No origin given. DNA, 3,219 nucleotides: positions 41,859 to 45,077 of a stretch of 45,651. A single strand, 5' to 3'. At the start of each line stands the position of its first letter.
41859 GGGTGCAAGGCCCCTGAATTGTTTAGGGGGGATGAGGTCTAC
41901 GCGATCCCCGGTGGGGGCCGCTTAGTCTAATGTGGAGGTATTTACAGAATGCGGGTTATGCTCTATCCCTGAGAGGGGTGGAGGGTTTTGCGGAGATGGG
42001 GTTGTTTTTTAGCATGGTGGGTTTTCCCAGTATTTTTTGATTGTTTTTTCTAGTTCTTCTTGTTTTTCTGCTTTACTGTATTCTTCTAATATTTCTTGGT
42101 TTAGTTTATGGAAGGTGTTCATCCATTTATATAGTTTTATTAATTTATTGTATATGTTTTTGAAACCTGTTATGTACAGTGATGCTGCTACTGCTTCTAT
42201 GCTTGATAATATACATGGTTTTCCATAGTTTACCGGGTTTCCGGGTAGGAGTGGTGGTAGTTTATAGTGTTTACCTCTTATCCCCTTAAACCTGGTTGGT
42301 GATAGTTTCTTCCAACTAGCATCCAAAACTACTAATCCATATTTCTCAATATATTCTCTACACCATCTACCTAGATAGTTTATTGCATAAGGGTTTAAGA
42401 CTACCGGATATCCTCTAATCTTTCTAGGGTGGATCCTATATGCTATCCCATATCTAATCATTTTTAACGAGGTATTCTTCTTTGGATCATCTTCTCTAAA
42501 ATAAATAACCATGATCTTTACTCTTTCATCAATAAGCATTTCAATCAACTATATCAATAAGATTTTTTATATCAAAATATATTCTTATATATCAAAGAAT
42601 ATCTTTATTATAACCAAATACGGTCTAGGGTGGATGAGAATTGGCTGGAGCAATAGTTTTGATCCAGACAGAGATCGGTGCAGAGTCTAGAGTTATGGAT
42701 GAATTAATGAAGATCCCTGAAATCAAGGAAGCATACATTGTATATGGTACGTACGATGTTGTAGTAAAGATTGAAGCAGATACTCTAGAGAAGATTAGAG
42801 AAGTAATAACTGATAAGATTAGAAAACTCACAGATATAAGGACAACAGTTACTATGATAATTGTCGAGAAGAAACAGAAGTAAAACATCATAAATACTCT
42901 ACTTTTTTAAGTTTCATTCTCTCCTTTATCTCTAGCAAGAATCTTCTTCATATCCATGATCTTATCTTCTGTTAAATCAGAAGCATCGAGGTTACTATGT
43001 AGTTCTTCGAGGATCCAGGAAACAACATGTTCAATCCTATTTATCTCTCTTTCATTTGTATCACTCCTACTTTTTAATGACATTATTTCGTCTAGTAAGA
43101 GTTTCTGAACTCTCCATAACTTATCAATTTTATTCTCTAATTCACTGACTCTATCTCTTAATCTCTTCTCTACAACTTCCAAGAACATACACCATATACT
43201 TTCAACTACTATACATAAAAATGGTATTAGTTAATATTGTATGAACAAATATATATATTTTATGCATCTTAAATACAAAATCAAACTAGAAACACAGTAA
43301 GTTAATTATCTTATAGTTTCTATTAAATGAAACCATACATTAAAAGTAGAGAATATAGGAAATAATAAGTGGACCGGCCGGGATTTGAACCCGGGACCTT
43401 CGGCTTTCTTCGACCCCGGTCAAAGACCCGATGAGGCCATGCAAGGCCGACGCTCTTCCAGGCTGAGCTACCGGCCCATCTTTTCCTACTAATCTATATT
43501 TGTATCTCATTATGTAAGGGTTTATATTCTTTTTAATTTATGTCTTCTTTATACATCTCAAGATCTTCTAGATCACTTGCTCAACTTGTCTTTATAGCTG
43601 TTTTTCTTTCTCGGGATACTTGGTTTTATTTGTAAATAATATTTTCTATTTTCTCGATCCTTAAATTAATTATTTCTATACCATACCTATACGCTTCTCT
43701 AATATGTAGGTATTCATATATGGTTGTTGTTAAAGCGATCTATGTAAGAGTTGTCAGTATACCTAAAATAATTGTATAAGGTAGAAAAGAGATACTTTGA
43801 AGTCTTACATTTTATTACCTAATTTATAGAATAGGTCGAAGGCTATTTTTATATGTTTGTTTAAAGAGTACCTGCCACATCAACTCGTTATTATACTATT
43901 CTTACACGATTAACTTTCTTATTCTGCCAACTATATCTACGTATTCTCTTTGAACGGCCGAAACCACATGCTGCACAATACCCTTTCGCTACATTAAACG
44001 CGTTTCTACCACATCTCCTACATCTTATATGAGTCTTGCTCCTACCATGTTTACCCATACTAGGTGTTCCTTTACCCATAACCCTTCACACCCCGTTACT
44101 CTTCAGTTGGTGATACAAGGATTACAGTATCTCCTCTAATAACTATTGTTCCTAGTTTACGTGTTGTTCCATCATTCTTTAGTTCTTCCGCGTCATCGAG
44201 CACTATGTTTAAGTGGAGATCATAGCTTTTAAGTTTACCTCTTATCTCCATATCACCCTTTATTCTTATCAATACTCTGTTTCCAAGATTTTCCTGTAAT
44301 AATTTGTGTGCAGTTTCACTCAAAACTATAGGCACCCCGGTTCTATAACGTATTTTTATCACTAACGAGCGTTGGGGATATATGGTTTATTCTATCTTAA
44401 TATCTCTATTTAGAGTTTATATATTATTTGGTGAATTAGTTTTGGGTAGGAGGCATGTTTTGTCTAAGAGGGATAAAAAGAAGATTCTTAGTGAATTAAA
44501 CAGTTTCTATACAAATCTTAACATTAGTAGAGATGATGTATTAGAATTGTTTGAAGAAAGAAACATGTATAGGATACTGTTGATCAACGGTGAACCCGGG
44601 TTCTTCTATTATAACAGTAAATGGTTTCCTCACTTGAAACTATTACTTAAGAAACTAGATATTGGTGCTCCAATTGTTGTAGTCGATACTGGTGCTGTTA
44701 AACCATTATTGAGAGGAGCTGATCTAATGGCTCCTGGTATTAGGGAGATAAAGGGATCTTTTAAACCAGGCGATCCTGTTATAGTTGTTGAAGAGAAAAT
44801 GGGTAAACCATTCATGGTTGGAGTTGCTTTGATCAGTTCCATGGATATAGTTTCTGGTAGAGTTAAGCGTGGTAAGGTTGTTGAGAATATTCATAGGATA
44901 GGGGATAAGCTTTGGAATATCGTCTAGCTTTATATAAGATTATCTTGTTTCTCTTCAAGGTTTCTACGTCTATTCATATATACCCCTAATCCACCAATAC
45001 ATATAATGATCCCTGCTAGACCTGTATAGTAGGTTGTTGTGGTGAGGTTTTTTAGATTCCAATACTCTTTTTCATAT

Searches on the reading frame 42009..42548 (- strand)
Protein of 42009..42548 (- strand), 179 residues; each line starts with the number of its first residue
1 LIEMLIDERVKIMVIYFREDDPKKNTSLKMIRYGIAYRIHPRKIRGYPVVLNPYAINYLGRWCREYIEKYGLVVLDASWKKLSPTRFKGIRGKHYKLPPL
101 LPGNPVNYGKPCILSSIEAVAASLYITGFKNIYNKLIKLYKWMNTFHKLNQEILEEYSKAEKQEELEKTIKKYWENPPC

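Call 15: search_protein_families(library=pfam, proteins=[window:42009-42548:-])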
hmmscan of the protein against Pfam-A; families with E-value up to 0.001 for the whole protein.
window:42009-42548:- (179 aa): 2 families
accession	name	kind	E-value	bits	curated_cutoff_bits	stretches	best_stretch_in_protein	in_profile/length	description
PF04034.18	Ribo_biogen_C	-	2.4e-39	134.4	29.9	1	49-173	1-126/127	Ribosome biogenesis protein, C-terminal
PF04068.21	Fer4_RLI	-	0.00096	19.3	23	0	10-36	1-27/35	Possible Fer4-like domain in RNase L inhibitor, RLI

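Call 72: find_homologous_proteins(query=window:42009-42548:-, max_evalue=1e-20)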
Query window:42009-42548:- (179 aa): 143 proteins with E <= 1e-20 among 198 candidates; the best 120 are listed.
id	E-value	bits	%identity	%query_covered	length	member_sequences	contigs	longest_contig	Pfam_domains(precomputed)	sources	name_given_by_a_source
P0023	1.3e-115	402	100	98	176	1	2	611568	PF04034.19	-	-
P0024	1.3e-78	281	72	94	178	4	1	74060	PF04034.19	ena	-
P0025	4.3e-78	279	68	94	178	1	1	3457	PF04034.19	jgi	jgi:pre-rRNA-processing protein TSR3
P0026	6.4e-77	276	69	96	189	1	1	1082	PF04034.19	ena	-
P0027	1.4e-76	274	67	96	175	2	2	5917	PF04034.19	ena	-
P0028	5.3e-76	273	67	96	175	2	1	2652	PF04034.19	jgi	-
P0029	5.9e-74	266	65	100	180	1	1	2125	PF04034.19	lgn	-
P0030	8.7e-74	265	69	94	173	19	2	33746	PF04034.19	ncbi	-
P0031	2.2e-73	264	65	94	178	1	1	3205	PF04034.19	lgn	-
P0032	7.6e-73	262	66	94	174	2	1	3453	PF04034.19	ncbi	ncbi:MAG: DUF367 family protein [Thermoprotei archaeon]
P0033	9.1e-73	262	69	94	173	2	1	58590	PF04034.19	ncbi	-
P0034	6.5e-72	259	64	96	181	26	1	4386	PF04034.19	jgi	jgi:pre-rRNA-processing protein TSR3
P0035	2.9e-70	254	65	94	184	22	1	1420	PF04034.19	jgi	jgi:pre-rRNA-processing protein TSR3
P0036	6.0e-70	253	66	94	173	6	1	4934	PF04034.19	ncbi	-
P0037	1.2e-69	252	64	95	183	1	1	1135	PF04034.19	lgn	-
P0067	2.3e-62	228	61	94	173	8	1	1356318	PF04034.19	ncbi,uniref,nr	ncbi:DUF367 family protein [Thermogladius calderae]|uniref:DUF367 family protein n=1 Tax=Thermogladi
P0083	2.5e-59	218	56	95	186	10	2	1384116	PF04034.19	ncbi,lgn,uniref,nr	ncbi:protein of unknown function DUF367 [Desulfurococcus amylolyticus DSM 16532]|uniref:16S rRNA ami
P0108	2.0e-47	179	54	95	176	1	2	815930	PF04034.19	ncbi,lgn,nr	ncbi:MAG: DUF367 family protein [Sulfolobales archaeon]|nr:DUF367 family protein [Sulfolobales archa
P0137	3.8e-28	117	42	87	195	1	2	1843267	PF04034.19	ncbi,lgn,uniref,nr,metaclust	ncbi:protein of unknown function DUF367 [Pyrolobus fumarii 1A]|uniref:16S rRNA aminocarboxypropyltra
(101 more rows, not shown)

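Call 73: find_encoding_contigs(protein=P0023, flank=10000, max_places=3)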
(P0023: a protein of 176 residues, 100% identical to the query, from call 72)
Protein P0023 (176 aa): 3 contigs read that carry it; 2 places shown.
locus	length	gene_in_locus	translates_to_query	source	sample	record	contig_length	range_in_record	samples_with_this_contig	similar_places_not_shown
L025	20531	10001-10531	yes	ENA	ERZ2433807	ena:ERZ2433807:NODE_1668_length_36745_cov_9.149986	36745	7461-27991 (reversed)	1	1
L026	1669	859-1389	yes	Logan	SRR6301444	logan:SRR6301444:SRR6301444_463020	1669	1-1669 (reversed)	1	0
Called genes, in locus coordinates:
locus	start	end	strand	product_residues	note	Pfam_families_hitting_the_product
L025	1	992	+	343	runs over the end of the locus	PF17835:NOG1_N, PF03193:RsgA_GTPase (faint), PF01926:MMR_HSR1, PF02421:FeoB_N, PF06858:NOG1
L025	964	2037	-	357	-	PF01137:RTC, PF05189:RTC_insert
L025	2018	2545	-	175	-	PF01467:CTP_transf_like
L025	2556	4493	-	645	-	PF17214:KH_TffA, PF00753:Lactamase_B, PF16661:Lactamase_B_6, PF23023:Anti-Pycsar_Apyc1, PF12706:Lactamase_B_2, PF10996:Beta-Casp, PF07521:RMMBL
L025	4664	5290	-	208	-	PF00227:Proteasome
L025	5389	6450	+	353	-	PF00465:Fe-ADH, PF13685:Fe-ADH_2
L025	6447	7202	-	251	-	PF00254:FKBP_C (weak), PF22199:FKBP26_IF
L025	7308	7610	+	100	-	-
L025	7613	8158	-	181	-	PF09183:DUF1947, PF26292:PUA_elF2D, PF01472:PUA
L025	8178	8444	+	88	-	PF01423:LSM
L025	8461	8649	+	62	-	PF01907:Ribosomal_L37e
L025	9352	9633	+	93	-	-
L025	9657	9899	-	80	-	PF01037:AsnC_trans_reg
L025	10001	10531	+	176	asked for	PF04034:Ribo_biogen_C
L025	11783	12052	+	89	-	PF01918:Alba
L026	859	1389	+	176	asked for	PF04034:Ribo_biogen_C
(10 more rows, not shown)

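Call 74: find_encoding_contigs(protein=P0067, flank=6000, max_places=1)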
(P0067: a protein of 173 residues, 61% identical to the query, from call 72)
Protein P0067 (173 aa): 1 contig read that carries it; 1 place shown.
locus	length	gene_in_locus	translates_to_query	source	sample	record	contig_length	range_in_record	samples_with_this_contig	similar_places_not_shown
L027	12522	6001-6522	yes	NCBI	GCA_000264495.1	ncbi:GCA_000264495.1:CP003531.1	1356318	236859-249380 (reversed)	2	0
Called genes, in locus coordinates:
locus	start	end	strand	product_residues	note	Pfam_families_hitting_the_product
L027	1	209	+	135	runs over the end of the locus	-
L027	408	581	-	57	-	-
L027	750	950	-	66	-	-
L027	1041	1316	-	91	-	-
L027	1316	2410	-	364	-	PF07431:DUF1512, PF23542:DUF1512_C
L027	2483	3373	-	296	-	PF00557:Peptidase_M24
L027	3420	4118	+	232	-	PF13483:Lactamase_B_3, PF00753:Lactamase_B, PF12706:Lactamase_B_2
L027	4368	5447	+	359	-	PF00579:tRNA-synt_1b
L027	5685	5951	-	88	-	PF01037:AsnC_trans_reg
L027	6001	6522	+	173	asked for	PF04034:Ribo_biogen_C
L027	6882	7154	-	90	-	PF01918:Alba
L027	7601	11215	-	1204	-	PF00270:DEAD, PF04851:ResIII, PF00271:Helicase_C (weak), PF01751:Toprim, PF01131:Topoisom_bac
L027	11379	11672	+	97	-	PF01918:Alba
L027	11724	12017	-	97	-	-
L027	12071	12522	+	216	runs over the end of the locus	-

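Call 75: find_encoding_contigs(protein=P0083, flank=6000, max_places=1)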
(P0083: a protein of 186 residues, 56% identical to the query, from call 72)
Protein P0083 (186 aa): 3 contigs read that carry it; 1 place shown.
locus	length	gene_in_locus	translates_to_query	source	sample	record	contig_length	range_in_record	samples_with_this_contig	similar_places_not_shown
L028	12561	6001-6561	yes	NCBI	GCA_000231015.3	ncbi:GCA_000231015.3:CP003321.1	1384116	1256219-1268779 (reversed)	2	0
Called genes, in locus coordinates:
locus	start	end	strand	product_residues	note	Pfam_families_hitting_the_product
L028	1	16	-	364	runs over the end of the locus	PF07431:DUF1512, PF23542:DUF1512_C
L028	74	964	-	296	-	PF00557:Peptidase_M24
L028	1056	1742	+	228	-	PF13483:Lactamase_B_3, PF00753:Lactamase_B, PF12706:Lactamase_B_2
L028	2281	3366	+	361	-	PF00579:tRNA-synt_1b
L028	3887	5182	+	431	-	PF01385:OrfB_IS605, PF07282:Cas12f1-like_TNB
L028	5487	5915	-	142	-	PF01037:AsnC_trans_reg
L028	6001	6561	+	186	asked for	PF04034:Ribo_biogen_C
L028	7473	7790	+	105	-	PF01918:Alba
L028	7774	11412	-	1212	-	PF00270:DEAD, PF04851:ResIII (weak), PF00271:Helicase_C (weak), PF01751:Toprim, PF01131:Topoisom_bac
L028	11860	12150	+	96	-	PF01918:Alba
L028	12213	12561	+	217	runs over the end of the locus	-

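Call 82: find_encoding_contigs(protein=P0137, flank=5000, max_places=1)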
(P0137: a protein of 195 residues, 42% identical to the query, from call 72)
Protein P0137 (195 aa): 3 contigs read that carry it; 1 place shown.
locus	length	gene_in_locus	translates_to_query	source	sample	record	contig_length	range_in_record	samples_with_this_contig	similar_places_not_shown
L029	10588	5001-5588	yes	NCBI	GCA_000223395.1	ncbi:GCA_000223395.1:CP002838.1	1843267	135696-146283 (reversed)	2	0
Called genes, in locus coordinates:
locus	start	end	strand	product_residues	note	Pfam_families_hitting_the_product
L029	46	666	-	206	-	PF01902:Diphthami_syn_2_N, PF28410:Diphthami_syn_2_C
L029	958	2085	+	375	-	-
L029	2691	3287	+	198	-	PF12844:HTH_19, PF13443:HTH_26 (weak), PF13560:HTH_31, PF01381:HTH_3, PF00571:CBS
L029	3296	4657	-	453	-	PF22641:TiaS_TCKD, PF08489:TiaS_FLD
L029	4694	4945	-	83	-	PF01037:AsnC_trans_reg, PF22482:AsnC_trans_reg_3 (weak)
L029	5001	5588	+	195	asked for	PF04034:Ribo_biogen_C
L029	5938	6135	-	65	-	PF03911:Sec61_beta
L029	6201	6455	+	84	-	PF01503:PRA-PH (weak), PF03819:MazG, PF12643:MazG-like (weak)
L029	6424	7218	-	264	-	PF01884:PcrB, PF00977:His_biosynth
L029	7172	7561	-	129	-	PF05129:Zn_ribbon_Elf1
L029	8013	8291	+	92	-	PF01423:LSM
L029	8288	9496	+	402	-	PF01941:AdoMet_Synthase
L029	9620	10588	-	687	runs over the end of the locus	PF04312:DUF460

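Call 83: find_encoding_contigs(protein=P0108, flank=5000, max_places=1)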
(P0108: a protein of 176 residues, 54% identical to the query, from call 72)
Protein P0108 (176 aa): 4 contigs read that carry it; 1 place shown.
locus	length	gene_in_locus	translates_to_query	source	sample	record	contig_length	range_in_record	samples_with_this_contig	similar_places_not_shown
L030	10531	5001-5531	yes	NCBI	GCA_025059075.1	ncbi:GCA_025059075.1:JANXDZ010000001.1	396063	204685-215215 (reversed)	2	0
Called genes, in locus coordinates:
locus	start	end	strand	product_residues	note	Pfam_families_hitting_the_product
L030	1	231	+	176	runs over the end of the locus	-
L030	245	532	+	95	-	PF00935:Ribosomal_L44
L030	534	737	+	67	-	PF01667:Ribosomal_S27e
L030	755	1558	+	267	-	PF00575:S1, PF07541:EIF_2_alpha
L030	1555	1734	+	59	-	PF04135:Nop10p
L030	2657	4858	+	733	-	PF01663:Phosphodiest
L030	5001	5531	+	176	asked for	PF04034:Ribo_biogen_C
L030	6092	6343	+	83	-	PF01037:AsnC_trans_reg, PF22482:AsnC_trans_reg_3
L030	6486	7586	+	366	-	PF00070:Pyr_redox (faint), PF01266:DAO (faint), PF03486:HI0933_like (faint), PF07992:Pyr_redox_2, PF12831:FAD_oxidored (faint), PF13738:Pyr_redox_3 (faint), PF13450:NAD_binding_8 (weak)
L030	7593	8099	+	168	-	PF13484:Fer4_16 (faint), PF25160:LdpA_Fe-S-bd (faint), PF12838:Fer4_7 (weak), PF13237:Fer4_10 (weak), PF13247:Fer4_11, PF12838:Fer4_7 (weak), PF13187:Fer4_9 (weak), PF00037:Fer4 (weak), +4 more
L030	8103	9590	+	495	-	PF00361:Proton_antipo_M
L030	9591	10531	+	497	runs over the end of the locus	PF00361:Proton_antipo_M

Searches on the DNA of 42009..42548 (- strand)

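Call 79: search_rna_families(sources=[L027, L028], threshold=gathering)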
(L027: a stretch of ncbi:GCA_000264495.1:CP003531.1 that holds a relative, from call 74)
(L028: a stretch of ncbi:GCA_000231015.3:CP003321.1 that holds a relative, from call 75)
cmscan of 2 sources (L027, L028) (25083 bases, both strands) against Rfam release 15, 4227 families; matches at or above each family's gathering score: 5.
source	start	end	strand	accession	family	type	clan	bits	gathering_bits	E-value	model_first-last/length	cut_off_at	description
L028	6585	6904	-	RF00373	RNaseP_arch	Gene; ribozyme;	CL00002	182.5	84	5.6e-53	1-288/288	no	Archaeal RNase P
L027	6524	6842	-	RF00373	RNaseP_arch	Gene; ribozyme;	CL00002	157.2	84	4.6e-45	1-288/288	no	Archaeal RNase P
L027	903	1021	-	RF00001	5S_rRNA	Gene; rRNA;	CL00113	67.4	38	1.9e-12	1-120/120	no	5S ribosomal RNA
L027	5487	5590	+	RF00005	tRNA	Gene; tRNA;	CL00001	55.5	29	1.2e-09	1-71/71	no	tRNA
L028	5276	5379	+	RF00005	tRNA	Gene; tRNA;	CL00001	55.5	29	1.2e-09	1-71/71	no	tRNA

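Call 85: search_rna_families(sources=[L029, L030], threshold=gathering)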
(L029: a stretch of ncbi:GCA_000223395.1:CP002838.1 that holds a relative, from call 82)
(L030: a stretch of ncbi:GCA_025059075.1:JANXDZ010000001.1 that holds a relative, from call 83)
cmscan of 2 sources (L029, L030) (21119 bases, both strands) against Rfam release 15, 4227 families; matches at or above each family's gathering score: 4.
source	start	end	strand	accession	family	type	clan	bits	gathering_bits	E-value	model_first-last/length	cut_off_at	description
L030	5541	5863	-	RF00373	RNaseP_arch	Gene; ribozyme;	CL00002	176.5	84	3.3e-51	1-288/288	no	Archaeal RNase P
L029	7607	7924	-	RF00373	RNaseP_arch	Gene; ribozyme;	CL00002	144.5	84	3.6e-41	1-288/288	no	Archaeal RNase P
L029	2232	2306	-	RF00005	tRNA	Gene; tRNA;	CL00001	61.3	29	2.6e-11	1-71/71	no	tRNA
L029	5630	5714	+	RF00005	tRNA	Gene; tRNA;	CL00001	53.8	29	3e-09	1-71/71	no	tRNA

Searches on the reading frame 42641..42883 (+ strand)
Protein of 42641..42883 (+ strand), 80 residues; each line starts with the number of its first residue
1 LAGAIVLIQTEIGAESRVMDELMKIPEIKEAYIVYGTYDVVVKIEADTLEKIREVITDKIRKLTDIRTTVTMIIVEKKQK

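Call 15: search_protein_families(library=pfam, proteins=[window:42641-42883:+])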
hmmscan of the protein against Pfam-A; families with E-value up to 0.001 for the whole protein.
window:42641-42883:+ (80 aa): 1 family
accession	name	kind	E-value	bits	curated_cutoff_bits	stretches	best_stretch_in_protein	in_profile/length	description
PF01037.27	AsnC_trans_reg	-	2.8e-15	56.4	25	1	6-76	1-72/73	Lrp/AsnC ligand binding domain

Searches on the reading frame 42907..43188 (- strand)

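Call 100: search_protein_families(library=pfam, proteins=[window:42907-43188:-], max_evalue=0.1)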
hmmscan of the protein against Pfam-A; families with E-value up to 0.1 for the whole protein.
window:42907-43188:- (93 aa): 5 families
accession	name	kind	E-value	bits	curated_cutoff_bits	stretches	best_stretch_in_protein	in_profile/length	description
PF07889.17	DUF1664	-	0.0026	18.2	34.6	1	5-61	59-115/124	Protein of unknown function (DUF1664)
PF10805.13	DUF2730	-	0.0047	17.4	24.9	1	9-62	44-99/102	Protein of unknown function (DUF2730)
PF01519.22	DUF16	-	0.011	16.6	40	1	9-65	38-94/104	Protein of unknown function DUF16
PF25026.1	Asd-4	-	0.047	14.3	29.1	1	3-55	20-72/80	Asd-4-like domain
PF25481.1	Nucleoprot-TPR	-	0.093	13.2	27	1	8-62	22-76/80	Nucleoprotein TPR-like domain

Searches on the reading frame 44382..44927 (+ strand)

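Call 15: search_protein_families(library=pfam, proteins=[window:44382-44927:+])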
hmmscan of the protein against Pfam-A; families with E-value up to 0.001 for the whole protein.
window:44382-44927:+ (181 aa): 2 families
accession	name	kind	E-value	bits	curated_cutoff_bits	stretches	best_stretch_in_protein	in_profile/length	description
PF01472.26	PUA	-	4.6e-18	65.4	24.8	1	98-172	2-73/74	PUA domain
PF09183.16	DUF1947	-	9.8e-16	58.1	22.5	1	24-90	2-64/65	Domain of unknown function (DUF1947)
